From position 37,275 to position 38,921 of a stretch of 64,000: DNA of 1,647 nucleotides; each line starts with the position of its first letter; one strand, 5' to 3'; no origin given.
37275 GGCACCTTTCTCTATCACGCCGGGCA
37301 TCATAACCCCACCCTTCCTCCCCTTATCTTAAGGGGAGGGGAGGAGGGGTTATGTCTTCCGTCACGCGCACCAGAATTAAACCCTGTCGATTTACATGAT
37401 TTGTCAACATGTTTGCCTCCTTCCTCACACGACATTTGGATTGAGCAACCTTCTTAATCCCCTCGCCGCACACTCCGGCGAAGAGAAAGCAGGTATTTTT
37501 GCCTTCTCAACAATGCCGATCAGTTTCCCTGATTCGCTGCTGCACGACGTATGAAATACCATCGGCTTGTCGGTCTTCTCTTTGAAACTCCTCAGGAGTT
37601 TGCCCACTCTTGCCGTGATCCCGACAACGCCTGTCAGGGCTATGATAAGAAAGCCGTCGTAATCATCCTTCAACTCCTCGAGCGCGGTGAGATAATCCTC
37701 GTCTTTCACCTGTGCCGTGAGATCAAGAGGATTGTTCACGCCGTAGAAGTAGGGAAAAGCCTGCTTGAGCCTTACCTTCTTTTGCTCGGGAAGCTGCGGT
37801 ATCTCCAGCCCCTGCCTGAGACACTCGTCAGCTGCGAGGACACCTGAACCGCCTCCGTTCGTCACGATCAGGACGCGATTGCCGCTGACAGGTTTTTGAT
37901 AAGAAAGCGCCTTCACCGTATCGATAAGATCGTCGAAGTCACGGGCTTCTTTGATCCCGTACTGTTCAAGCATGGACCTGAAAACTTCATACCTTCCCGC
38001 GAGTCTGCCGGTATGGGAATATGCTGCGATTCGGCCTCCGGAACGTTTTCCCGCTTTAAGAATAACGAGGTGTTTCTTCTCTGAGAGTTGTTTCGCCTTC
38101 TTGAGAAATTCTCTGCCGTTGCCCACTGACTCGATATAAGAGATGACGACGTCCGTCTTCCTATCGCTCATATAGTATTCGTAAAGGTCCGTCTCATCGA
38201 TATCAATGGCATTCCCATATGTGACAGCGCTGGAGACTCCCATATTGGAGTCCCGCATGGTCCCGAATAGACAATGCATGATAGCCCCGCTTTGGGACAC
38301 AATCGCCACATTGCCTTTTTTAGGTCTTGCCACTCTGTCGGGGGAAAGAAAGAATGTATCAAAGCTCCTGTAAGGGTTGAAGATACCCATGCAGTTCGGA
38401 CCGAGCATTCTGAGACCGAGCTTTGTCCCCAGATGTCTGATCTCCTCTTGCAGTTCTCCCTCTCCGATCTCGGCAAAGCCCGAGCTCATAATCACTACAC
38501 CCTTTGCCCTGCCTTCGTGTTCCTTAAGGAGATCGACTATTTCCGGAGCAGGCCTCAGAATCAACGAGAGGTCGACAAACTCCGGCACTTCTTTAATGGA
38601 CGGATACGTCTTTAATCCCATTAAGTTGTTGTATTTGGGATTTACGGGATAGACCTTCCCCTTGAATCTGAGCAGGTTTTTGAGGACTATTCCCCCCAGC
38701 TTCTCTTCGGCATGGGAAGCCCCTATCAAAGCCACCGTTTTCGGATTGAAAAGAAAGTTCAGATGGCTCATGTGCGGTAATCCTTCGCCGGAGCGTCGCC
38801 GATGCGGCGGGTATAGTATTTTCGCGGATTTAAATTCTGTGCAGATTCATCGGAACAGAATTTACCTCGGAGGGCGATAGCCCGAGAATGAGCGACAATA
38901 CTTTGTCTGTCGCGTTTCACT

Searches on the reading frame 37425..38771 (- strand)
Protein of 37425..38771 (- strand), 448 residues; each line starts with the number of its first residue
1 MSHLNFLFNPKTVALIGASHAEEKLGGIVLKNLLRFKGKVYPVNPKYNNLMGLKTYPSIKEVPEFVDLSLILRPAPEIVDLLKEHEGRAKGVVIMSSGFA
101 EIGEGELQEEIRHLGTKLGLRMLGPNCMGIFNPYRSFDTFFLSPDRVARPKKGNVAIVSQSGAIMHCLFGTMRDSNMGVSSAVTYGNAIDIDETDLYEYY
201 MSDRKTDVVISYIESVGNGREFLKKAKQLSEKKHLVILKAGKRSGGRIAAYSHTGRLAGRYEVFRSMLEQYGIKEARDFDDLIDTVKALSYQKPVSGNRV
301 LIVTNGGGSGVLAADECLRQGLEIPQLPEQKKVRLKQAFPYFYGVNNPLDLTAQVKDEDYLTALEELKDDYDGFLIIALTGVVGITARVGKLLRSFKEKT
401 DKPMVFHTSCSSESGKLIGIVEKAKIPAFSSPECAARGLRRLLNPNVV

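Call 20: search_protein_families(library=pfam, proteins=[window:37425-38771:-])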
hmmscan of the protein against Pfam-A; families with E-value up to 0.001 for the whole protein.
window:37425-38771:- (448 aa): 4 families
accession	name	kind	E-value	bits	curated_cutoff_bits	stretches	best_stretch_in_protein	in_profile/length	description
PF13607.11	Succ_CoA_lig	-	4.3e-44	150.1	27.4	1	152-289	1-138/138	Succinyl-CoA ligase like flavodoxin domain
PF13380.12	CoA_binding_2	-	1.8e-21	77.1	22.8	1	11-132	1-115/116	CoA binding domain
PF02629.25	CoA_binding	-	2.2e-07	32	22.3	1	10-97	3-96/97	CoA binding domain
PF19045.5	Ligase_CoA_2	-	6.2e-06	26.8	23.7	1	300-360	1-61/162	Ligase-CoA domain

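Call 46: find_related_loci(query=window:37425-38771:-, collection=genome_contigs, flank=2500)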
Query window:37425-38771:- (448 aa) in genome_contigs; peptide patterns used: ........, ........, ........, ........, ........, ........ (x = any residue, [..] = any of these).
348 stretches matched a pattern; 117 encode a relative of the query (tblastn E <= 1e-3); the best 80 are kept; 80 distinct loci.
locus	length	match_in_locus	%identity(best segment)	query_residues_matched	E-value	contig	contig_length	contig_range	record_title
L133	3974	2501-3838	62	1-446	0e+0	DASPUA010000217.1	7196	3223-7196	MAG TPA_asm: Thermodesulfovibrionales bacterium isolate SMAG_U12291 k141_326138, whole genome shotgun sequence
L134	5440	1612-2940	63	1-443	0e+0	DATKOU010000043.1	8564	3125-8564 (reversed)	MAG TPA_asm: Thermodesulfovibrionales bacterium isolate SMAG_U14772 k141_5445116, whole genome shotgun sequence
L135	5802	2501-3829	61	1-443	0e+0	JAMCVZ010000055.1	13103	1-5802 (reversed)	MAG: Nitrospirae bacterium isolate FK_Sedi_B_Bin.71 NODE_18689_length_13103_cov_28.6299, whole genome shotgun sequence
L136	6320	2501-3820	61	4-443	0e+0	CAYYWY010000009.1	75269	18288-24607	MAG TPA_asm: uncultured Nitrospiraceae bacterium isolate SRP290908_co1_101 genome assembly, contig: NODE_315_length_7526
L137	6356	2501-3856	60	1-443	0e+0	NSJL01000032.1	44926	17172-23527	MAG: Nitrospira sp. isolate Ru_enrich_NS NODE_338_length_44926_cov_118.054, whole genome shotgun sequence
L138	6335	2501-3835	57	4-448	2e-180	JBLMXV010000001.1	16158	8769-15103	MAG: Chloroflexota bacterium isolate MAG246 PRJNA957066_bin28_renamed_0, whole genome shotgun sequence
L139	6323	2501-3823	53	1-439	1e-151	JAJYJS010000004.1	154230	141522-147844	MAG: Nitrospirae bacterium isolate DBS2-1.bin166 NODE_145_length_154230_cov_11.919314, whole genome shotgun sequence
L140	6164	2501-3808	39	4-433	3e-98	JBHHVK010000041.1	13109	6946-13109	MAG: Thermodesulfobacteriota bacterium isolate S.4.sp2_bin.44 NODE_1967_length_13109_cov_9.442393, whole genome shotgun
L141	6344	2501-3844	38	3-443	1e-90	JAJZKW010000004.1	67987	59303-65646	MAG: Candidatus Micrarchaeota archaeon isolate MAS1.bin63 NODE_203_length_67987_cov_35.982950, whole genome shotgun sequ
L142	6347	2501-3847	35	1-442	3e-85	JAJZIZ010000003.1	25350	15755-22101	MAG: Candidatus Micrarchaeota archaeon isolate LSA5.bin106 NODE_2651_length_25350_cov_1.430996, whole genome shotgun seq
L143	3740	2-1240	38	36-443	9e-79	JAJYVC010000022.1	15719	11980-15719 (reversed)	MAG: Candidatus Micrarchaeota archaeon isolate FK1.bin66 NODE_3771_length_15719_cov_1.993907, whole genome shotgun seque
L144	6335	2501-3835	35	1-439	5e-78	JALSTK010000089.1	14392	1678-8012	MAG: Calditrichia bacterium isolate 356-308_metabat2_scaf2bin.103 356-308_scaffold_2576_c1, whole genome shotgun sequenc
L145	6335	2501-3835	34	1-439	2e-75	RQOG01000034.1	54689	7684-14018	MAG: Calditrichaeota bacterium isolate Zgenome_0002 k87_623544, whole genome shotgun sequence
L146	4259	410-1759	35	1-444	1e-75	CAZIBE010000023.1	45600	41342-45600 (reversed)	MAG TPA_asm: uncultured Calditrichaceae bacterium isolate binchicken_co64_112 genome assembly, contig: NODE_461_length_4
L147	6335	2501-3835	35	1-439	9e-72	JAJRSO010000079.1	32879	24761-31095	MAG: Calditrichota bacterium isolate Dive96_bin1.111 k141_5205059, whole genome shotgun sequence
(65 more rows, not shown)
